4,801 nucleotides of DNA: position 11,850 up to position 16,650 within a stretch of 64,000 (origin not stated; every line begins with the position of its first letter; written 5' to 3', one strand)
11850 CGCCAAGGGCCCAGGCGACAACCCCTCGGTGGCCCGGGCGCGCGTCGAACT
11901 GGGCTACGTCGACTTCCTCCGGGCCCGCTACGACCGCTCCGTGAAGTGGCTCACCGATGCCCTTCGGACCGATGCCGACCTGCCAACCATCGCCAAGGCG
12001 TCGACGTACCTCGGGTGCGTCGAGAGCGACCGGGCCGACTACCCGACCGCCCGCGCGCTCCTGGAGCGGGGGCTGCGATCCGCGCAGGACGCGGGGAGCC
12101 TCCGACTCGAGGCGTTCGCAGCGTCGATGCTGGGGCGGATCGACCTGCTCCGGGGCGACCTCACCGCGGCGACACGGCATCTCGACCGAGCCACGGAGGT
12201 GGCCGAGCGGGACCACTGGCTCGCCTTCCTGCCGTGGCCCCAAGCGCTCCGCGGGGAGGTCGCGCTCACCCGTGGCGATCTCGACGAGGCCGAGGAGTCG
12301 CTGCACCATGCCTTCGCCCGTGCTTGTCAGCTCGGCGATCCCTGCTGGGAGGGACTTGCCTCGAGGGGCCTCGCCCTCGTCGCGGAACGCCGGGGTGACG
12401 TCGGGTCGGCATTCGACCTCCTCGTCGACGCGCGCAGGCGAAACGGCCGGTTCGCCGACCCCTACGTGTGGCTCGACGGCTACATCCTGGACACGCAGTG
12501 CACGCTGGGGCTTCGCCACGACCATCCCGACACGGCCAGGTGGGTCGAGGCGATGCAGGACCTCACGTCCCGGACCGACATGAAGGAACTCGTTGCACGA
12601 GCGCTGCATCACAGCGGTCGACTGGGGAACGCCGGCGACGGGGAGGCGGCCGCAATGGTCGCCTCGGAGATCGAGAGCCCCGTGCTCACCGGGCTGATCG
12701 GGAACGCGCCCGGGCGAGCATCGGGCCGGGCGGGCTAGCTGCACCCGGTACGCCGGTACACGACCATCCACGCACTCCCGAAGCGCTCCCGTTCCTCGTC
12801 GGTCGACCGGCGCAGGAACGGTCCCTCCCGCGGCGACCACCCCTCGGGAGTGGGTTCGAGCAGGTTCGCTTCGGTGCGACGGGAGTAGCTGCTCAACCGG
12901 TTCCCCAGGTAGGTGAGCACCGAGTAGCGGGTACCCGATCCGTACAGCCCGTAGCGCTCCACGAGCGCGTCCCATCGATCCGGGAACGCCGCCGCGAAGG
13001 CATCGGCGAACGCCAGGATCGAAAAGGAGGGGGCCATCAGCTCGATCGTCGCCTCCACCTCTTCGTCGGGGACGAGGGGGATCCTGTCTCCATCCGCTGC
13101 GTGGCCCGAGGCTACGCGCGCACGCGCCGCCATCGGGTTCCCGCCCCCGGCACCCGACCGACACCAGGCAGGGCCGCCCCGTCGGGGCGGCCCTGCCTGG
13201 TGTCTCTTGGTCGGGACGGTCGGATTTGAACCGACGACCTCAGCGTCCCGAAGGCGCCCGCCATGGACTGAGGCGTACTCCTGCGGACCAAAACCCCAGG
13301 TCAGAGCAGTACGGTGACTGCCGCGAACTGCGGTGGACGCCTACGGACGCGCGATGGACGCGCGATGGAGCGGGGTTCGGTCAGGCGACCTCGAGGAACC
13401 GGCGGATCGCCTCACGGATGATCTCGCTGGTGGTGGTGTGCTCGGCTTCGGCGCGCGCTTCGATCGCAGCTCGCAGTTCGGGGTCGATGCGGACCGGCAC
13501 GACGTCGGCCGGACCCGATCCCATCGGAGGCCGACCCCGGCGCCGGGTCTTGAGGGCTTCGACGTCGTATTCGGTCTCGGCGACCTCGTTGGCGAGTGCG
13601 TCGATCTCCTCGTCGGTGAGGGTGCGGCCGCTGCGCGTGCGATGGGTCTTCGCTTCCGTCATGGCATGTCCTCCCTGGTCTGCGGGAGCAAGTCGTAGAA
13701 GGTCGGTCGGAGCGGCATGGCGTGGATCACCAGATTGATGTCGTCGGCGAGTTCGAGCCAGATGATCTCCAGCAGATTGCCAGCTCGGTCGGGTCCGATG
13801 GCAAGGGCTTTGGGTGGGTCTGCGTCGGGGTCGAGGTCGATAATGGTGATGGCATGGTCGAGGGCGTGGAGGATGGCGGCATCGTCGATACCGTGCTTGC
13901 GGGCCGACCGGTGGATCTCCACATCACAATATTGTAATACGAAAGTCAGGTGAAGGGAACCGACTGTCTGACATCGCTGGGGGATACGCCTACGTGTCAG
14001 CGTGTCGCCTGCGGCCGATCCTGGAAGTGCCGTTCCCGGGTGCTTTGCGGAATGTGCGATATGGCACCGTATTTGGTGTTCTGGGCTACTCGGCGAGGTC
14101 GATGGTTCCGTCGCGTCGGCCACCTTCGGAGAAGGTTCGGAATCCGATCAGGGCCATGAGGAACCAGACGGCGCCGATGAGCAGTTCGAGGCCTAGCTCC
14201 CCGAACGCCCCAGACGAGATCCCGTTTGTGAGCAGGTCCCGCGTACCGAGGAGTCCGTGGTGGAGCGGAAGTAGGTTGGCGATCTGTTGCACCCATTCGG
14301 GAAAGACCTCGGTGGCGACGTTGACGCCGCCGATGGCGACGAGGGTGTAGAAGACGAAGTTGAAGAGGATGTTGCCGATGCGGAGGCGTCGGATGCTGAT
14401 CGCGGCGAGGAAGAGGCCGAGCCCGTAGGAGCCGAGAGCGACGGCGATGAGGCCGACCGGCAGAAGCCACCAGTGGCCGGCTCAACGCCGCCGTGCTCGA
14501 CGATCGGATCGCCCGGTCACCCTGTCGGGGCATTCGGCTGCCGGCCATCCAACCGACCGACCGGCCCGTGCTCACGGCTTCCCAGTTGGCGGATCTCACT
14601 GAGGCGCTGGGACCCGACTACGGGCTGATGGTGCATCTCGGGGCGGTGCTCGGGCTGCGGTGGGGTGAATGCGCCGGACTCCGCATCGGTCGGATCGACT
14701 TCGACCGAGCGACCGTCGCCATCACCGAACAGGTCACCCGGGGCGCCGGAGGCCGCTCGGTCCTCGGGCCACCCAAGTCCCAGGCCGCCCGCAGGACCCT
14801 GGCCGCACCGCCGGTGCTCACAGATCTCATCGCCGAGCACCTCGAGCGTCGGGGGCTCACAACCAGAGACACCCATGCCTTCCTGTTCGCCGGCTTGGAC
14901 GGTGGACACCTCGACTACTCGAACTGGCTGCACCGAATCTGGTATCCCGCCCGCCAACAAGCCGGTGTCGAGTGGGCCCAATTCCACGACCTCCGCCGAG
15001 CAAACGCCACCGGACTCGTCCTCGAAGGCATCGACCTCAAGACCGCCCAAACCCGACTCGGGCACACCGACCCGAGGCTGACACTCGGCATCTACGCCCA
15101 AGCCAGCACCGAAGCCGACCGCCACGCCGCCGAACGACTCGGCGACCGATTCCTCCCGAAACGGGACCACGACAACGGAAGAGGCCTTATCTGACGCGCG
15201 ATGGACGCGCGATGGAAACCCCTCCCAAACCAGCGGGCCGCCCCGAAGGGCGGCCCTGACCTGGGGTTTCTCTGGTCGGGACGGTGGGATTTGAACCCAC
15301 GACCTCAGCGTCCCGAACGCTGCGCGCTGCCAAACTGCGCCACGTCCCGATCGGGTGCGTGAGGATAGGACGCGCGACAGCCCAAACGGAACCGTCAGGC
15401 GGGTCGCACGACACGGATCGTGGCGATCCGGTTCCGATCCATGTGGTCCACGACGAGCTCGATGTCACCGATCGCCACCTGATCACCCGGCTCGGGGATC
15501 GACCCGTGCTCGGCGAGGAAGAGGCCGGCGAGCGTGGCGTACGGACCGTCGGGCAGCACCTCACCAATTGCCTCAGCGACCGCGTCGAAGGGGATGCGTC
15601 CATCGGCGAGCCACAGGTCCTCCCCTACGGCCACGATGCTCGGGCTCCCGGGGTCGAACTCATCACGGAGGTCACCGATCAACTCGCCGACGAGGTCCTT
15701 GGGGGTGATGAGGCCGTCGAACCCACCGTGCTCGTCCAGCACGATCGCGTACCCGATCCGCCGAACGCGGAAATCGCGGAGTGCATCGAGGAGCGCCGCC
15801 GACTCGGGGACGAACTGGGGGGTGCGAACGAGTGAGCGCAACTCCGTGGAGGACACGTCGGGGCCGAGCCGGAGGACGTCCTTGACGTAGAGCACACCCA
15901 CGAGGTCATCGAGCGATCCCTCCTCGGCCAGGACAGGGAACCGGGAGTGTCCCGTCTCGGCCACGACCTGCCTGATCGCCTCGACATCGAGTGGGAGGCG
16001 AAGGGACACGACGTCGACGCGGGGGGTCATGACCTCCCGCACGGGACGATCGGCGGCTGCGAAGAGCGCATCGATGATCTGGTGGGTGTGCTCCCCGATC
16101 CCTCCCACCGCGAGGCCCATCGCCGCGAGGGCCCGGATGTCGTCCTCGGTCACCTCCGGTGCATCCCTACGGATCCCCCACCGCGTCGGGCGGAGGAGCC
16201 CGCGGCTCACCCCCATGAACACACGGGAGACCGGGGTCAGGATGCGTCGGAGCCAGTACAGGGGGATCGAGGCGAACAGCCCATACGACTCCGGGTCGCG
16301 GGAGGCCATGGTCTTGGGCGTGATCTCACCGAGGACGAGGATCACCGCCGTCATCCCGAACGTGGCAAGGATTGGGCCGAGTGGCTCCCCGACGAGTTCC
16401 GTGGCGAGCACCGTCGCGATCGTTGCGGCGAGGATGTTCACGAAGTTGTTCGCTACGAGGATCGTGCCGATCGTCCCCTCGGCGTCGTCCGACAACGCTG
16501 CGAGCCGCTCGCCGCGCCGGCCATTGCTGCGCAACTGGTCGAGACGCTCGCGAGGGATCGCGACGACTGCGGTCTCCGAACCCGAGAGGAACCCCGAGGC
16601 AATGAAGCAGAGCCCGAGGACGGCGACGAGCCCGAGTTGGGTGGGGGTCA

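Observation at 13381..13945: BrnT/BrnA-like toxin-antitoxin operon: toxin first, ATGA overlap, palindromic operator over a TACAAT -10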

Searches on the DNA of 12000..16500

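Call 8: search_rna_families(source=window, start=12000, end=16500, threshold=evalue, max_evalue=1)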
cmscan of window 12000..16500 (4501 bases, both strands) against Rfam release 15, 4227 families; matches with E-value up to 1: 5.
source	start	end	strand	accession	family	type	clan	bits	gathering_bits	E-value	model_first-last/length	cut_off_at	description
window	15276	15349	-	RF00005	tRNA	Gene; tRNA;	CL00001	66.3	29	2.3e-13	1-71/71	no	tRNA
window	13152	13217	-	RF03240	MIR5534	Gene; miRNA;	-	30.6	79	0.006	1-102/102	no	MIR5534 microRNA precursor family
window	13160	13204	+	RF03847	mir-1538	Gene; miRNA;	-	23.3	78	0.28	1-58/58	no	mir-1538 microRNA precursor family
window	15275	15315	+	RF04354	Plastid-ycf2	Cis-reg;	-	22.9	65.7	0.22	1-75/75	no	Plastid-ycf2 5UTR RNA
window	13210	13250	+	RF04354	Plastid-ycf2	Cis-reg;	-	22.1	65.7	0.36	1-75/75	no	Plastid-ycf2 5UTR RNA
